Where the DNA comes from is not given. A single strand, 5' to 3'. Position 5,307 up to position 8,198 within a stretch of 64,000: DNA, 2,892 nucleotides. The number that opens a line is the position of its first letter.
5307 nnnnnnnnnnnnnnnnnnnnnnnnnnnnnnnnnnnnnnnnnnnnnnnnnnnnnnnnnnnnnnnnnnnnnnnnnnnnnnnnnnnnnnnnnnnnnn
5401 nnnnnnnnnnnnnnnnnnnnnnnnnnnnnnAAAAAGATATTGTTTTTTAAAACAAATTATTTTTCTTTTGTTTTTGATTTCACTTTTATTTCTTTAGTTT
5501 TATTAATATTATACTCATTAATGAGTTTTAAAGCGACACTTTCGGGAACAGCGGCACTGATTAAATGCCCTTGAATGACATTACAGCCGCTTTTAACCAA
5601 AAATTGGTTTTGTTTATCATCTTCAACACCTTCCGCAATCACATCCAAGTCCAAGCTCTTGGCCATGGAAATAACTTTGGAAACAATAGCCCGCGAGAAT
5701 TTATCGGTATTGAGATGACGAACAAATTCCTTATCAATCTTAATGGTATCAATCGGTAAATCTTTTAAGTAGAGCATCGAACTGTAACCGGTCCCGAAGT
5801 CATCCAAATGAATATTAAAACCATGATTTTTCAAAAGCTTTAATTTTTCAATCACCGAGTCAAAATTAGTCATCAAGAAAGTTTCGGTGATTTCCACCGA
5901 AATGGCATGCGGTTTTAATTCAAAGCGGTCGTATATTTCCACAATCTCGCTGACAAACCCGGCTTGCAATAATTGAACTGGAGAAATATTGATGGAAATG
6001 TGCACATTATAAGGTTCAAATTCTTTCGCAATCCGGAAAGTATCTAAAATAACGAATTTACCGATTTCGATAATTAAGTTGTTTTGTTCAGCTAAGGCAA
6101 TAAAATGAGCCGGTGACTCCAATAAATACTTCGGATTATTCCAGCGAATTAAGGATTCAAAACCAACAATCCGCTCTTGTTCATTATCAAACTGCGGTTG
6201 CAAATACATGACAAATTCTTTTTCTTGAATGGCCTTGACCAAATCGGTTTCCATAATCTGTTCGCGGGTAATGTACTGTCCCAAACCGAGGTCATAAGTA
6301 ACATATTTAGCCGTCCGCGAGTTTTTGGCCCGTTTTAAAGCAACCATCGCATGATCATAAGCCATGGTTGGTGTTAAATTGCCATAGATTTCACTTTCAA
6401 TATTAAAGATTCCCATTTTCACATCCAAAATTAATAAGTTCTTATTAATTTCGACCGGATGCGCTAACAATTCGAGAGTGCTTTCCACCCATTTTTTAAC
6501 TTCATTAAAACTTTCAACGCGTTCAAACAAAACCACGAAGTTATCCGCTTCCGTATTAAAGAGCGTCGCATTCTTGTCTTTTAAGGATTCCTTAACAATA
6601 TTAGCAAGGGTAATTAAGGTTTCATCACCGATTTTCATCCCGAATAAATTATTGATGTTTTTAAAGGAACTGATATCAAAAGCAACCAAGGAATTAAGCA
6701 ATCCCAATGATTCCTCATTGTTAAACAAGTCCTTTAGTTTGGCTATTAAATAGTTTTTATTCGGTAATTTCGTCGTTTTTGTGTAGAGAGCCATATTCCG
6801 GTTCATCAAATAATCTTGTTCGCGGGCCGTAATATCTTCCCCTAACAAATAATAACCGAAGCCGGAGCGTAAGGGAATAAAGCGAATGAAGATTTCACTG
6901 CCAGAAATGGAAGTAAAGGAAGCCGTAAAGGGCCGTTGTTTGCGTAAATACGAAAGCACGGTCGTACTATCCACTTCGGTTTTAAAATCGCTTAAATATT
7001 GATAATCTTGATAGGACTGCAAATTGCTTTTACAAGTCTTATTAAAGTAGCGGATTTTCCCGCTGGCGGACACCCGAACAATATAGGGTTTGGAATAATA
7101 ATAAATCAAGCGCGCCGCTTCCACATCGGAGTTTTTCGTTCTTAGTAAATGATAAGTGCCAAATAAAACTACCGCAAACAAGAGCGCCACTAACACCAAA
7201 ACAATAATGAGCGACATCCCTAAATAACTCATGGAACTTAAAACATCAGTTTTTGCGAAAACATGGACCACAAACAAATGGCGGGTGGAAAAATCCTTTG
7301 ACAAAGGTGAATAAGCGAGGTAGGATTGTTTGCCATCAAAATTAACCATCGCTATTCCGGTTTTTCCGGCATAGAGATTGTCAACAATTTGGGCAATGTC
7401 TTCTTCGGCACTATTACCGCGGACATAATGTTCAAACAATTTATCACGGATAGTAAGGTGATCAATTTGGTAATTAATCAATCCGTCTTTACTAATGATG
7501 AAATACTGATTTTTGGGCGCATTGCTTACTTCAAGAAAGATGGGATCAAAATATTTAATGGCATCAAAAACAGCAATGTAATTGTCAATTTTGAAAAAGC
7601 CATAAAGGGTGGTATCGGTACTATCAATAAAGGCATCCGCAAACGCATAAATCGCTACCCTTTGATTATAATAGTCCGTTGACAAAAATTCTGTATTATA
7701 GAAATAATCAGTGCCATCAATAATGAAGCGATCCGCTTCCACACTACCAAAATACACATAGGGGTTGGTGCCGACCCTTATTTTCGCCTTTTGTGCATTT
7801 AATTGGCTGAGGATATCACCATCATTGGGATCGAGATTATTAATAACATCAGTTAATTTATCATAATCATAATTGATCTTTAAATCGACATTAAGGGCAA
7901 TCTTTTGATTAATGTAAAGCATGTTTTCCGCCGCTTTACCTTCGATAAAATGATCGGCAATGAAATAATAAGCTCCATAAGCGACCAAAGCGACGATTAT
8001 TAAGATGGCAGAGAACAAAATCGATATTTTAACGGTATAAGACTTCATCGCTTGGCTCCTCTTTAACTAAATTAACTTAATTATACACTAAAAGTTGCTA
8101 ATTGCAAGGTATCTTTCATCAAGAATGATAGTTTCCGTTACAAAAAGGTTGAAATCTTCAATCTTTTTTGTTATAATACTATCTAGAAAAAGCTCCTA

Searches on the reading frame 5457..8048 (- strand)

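Call 5: search_protein_families(library=pfam, proteins=[window:5457-8048:-], max_evalue=0.1)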
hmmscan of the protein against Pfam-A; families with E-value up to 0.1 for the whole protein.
window:5457-8048:- (863 aa): 2 families
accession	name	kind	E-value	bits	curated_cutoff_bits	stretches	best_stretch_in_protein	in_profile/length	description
PF00563.25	EAL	-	3.6e-64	216.8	31.3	1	602-832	3-235/236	EAL domain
PF00990.26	GGDEF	-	3.3e-20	72.9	23.8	1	424-578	5-158/161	Diguanylate cyclase, GGDEF domain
